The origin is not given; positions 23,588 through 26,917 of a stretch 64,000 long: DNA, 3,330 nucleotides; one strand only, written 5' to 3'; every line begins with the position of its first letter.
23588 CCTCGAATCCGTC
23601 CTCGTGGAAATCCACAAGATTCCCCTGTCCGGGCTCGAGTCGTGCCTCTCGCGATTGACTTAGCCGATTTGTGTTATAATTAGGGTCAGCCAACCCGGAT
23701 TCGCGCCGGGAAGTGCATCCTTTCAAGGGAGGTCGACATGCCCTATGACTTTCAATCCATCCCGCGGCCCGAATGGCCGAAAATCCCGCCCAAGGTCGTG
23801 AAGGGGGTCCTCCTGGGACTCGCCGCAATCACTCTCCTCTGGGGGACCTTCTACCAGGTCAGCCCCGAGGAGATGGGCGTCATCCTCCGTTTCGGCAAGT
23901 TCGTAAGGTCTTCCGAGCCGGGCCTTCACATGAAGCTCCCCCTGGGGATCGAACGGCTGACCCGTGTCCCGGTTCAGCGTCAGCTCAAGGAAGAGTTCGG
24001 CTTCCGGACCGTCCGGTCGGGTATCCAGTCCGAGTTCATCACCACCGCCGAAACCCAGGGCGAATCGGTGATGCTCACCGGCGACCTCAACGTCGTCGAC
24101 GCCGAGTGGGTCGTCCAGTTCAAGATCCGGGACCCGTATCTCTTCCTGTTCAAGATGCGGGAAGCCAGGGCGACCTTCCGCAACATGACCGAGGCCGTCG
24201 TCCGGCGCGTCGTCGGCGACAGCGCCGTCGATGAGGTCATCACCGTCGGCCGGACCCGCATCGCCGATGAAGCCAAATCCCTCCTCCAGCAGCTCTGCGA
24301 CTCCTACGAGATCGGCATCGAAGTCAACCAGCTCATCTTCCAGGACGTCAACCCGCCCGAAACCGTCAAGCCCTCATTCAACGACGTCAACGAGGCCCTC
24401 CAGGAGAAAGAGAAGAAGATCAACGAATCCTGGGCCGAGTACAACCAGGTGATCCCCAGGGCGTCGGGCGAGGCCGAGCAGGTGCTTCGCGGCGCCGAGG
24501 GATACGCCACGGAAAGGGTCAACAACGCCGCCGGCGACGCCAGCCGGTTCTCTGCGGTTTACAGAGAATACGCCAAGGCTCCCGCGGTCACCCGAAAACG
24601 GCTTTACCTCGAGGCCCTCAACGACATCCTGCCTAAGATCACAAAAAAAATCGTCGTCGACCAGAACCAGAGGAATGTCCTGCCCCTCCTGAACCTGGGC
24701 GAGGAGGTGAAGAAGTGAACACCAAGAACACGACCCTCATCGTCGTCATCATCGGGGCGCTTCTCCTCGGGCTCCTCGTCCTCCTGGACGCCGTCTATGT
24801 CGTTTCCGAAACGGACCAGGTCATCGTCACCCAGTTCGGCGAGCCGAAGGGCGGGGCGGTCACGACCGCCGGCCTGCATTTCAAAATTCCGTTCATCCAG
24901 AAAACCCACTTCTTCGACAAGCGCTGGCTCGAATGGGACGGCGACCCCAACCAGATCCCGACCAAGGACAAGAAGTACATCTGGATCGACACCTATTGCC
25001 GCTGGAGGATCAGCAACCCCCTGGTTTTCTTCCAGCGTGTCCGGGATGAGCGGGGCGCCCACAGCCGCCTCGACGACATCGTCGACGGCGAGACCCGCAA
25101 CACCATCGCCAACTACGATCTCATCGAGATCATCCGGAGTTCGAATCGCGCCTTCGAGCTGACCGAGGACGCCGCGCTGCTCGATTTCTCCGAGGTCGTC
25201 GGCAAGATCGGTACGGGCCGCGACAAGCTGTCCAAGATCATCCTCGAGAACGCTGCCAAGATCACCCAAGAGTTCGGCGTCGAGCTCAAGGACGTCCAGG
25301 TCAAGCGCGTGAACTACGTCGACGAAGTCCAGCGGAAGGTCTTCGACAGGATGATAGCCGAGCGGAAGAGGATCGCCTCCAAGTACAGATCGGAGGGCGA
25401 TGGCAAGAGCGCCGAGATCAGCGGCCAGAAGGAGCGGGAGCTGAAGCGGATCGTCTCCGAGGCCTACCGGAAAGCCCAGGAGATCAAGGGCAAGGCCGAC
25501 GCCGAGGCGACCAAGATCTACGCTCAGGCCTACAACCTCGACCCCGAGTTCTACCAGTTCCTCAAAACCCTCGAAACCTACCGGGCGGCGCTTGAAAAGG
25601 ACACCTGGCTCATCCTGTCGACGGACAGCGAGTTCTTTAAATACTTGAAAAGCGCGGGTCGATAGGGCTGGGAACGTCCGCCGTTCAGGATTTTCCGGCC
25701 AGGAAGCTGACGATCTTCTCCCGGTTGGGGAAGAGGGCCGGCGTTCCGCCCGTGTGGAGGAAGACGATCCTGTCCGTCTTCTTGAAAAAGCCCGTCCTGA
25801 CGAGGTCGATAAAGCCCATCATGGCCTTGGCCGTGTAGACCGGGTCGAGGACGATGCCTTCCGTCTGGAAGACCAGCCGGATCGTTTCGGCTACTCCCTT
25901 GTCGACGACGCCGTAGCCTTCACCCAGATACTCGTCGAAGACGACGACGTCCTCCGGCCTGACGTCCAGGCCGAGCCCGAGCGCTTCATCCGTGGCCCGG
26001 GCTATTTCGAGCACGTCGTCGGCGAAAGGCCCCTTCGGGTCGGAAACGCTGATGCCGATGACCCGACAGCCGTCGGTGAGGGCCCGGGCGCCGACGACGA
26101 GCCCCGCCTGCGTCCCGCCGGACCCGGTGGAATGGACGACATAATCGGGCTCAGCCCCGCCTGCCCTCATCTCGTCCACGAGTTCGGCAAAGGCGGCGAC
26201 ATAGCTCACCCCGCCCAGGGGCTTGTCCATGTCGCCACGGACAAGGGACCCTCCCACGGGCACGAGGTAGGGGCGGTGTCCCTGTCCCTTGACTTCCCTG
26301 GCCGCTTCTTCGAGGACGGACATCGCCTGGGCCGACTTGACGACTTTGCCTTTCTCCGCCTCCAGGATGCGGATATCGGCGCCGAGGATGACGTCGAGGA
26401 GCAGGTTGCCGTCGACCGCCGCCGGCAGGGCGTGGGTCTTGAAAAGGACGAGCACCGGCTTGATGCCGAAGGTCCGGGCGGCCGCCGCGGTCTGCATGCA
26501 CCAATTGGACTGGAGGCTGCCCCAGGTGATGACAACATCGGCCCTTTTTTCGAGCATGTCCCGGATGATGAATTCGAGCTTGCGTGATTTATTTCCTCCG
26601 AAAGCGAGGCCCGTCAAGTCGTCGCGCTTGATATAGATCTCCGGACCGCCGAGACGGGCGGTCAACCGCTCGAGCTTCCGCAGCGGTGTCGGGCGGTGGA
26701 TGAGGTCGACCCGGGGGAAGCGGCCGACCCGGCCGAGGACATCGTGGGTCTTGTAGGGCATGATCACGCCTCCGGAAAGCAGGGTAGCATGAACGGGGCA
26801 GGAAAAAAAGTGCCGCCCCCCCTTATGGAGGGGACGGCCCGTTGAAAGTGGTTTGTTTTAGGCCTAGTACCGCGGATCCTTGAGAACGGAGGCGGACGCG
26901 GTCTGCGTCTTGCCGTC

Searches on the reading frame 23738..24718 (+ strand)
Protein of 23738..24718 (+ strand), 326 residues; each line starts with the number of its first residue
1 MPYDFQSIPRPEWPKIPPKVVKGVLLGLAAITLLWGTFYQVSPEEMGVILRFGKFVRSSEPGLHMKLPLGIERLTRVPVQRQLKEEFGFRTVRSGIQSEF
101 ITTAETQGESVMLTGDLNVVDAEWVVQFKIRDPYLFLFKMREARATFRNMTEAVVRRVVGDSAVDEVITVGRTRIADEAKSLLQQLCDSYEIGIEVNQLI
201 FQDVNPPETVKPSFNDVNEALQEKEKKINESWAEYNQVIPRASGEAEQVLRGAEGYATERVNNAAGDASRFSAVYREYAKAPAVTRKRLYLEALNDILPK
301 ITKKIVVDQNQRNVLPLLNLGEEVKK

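Call 89: search_protein_families(library=pfam, proteins=[window:23738-24718:+], max_evalue=0.00001)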
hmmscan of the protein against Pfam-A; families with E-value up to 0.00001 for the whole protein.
window:23738-24718:+ (326 aa): 1 family
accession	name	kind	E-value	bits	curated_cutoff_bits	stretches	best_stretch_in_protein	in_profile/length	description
PF01145.31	Band_7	-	1.4e-27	97.3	23.6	1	40-231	2-172/176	SPFH domain / Band 7 family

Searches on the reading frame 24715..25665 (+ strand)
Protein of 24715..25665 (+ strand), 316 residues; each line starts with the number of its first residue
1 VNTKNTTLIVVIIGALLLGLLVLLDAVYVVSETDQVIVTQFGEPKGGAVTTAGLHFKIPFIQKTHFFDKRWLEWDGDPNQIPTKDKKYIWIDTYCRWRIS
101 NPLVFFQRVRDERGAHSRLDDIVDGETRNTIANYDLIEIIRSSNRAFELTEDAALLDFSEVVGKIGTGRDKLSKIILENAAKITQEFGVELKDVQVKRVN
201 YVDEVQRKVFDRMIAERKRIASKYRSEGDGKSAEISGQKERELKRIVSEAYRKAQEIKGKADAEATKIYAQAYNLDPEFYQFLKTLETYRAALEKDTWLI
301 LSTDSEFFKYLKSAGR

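Call 89: search_protein_families(library=pfam, proteins=[window:24715-25665:+], max_evalue=0.00001)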
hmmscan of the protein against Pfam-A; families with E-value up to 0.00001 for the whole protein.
window:24715-25665:+ (316 aa): 1 family
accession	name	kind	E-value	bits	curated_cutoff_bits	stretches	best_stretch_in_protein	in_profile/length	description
PF01145.31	Band_7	-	1.9e-31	109.9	23.6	1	29-229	2-175/176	SPFH domain / Band 7 family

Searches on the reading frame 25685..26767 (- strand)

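Call 89: search_protein_families(library=pfam, proteins=[window:25685-26767:-], max_evalue=0.00001)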
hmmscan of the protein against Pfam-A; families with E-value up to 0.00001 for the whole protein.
window:25685-26767:- (360 aa): 1 family
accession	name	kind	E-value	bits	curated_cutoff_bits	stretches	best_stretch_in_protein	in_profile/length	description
PF00291.31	PALP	-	3.2e-48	165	35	1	22-340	3-295/295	Pyridoxal-phosphate dependent enzyme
